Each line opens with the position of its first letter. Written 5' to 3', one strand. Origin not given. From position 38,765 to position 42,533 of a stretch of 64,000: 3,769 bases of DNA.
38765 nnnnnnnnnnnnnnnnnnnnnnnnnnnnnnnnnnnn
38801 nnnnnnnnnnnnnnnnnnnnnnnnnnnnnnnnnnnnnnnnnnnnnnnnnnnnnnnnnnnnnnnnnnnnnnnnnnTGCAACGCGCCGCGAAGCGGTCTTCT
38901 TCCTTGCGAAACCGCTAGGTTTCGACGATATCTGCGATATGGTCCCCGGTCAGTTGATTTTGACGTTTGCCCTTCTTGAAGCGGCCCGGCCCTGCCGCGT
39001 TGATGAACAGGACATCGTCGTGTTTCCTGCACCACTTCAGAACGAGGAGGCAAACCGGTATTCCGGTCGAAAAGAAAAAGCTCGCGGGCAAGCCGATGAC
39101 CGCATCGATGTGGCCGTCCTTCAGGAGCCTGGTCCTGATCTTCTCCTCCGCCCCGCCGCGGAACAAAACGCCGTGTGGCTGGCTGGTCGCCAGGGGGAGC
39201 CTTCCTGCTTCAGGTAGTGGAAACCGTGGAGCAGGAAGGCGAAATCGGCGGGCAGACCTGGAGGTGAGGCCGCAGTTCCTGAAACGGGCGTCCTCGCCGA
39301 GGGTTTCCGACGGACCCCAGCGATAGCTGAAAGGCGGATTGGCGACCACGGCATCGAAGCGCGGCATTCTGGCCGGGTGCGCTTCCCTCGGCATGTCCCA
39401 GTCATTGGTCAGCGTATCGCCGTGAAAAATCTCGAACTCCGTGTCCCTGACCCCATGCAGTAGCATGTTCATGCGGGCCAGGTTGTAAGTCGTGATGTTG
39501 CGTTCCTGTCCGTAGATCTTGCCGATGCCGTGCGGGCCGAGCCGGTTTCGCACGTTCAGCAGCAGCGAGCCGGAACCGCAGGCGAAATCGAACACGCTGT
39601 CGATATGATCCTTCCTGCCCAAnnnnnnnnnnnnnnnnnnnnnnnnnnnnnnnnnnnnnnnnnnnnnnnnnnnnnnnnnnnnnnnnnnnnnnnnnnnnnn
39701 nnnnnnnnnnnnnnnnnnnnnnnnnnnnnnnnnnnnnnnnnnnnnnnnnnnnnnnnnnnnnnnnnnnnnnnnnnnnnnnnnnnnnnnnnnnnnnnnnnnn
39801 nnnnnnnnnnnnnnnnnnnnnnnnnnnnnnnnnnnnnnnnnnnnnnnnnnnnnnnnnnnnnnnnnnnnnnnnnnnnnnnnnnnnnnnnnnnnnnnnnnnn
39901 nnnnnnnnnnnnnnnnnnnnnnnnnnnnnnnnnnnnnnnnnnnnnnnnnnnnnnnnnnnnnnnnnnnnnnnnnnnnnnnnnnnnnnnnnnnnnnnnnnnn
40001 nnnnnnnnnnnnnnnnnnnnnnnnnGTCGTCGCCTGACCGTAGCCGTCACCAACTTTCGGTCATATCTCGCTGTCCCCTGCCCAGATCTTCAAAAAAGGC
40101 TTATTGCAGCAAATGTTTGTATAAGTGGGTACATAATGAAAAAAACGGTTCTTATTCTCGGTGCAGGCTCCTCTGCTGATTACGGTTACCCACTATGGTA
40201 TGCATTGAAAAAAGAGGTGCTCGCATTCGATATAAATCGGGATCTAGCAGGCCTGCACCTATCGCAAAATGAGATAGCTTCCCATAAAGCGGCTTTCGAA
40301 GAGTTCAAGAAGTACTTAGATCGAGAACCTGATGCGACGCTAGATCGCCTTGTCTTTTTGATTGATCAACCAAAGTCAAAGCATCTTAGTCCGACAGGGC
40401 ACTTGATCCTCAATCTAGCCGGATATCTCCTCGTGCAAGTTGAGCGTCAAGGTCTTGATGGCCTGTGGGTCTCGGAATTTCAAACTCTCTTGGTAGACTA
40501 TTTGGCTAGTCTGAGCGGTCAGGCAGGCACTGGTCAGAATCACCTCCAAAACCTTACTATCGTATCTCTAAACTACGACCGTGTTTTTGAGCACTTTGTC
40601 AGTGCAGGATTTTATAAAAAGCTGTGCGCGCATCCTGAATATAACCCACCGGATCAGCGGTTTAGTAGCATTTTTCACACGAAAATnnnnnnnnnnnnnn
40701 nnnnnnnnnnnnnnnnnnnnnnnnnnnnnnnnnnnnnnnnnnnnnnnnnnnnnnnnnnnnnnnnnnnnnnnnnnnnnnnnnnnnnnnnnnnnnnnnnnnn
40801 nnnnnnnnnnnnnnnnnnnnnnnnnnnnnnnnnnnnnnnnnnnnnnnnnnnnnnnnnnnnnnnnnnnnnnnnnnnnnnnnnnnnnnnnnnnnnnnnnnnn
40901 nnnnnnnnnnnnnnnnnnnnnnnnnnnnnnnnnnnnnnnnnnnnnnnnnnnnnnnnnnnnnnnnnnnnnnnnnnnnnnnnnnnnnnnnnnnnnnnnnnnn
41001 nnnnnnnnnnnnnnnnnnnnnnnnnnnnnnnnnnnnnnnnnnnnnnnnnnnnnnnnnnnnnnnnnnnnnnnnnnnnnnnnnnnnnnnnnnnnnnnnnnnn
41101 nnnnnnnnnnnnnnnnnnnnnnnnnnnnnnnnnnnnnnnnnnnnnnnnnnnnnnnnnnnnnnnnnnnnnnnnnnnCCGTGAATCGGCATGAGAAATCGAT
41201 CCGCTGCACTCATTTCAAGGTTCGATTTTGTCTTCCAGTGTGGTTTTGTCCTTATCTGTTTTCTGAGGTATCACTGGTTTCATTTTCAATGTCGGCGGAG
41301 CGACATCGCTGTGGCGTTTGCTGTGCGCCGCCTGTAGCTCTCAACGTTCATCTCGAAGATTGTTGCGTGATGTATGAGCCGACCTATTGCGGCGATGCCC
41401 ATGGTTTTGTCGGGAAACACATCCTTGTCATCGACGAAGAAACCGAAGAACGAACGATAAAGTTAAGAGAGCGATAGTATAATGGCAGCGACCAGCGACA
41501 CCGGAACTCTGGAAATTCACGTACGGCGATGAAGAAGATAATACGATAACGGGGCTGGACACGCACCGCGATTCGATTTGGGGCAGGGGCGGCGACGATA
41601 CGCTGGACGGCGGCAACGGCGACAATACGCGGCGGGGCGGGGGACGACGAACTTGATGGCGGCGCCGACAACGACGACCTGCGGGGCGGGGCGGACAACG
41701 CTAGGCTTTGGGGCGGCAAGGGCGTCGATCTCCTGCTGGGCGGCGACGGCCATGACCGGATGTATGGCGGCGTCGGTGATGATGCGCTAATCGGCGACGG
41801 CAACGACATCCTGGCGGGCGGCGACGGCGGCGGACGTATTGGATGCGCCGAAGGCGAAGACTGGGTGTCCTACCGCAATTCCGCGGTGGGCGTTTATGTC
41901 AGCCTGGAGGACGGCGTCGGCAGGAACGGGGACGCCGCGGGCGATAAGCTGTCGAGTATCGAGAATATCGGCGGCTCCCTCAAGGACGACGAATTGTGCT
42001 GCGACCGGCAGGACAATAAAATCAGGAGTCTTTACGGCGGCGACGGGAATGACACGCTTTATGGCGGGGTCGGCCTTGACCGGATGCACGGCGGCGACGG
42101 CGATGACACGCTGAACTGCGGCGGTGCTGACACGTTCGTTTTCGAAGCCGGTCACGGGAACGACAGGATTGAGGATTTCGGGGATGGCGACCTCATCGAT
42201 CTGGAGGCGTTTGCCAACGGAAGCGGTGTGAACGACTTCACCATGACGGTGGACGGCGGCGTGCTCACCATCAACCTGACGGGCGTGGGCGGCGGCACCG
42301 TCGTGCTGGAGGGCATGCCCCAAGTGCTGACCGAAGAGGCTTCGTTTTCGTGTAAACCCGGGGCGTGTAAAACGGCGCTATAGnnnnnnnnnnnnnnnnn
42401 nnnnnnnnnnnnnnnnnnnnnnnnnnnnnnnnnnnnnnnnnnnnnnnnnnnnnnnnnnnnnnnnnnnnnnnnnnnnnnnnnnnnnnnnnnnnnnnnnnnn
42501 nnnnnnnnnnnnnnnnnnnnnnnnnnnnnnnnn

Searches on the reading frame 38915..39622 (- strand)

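Call 51: search_protein_families(library=pfam, proteins=[window:38915-39622:-], max_evalue=0.001)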
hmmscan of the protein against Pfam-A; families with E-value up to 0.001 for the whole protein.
window:38915-39622:- (235 aa): 1 family
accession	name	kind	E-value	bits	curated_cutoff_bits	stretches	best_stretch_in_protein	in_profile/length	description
PF02384.22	N6_Mtase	-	5.4e-53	180.8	20.4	1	8-235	48-271/311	N-6 DNA Methylase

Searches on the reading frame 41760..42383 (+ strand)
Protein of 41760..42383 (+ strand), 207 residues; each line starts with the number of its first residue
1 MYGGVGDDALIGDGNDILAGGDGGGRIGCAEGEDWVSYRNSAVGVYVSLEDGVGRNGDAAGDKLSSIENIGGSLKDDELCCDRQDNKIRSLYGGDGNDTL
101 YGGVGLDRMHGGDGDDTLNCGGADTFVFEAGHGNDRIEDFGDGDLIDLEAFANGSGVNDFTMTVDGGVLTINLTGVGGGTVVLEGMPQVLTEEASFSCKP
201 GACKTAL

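Call 51: search_protein_families(library=pfam, proteins=[window:41760-42383:+], max_evalue=0.001)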
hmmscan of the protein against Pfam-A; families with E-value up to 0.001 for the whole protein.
window:41760-42383:+ (207 aa): 1 family
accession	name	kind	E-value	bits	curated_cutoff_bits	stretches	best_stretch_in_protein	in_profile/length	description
PF00353.25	HemolysinCabind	-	4.9e-07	30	23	1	91-118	9-36/36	RTX calcium-binding nonapeptide repeat (4 copies)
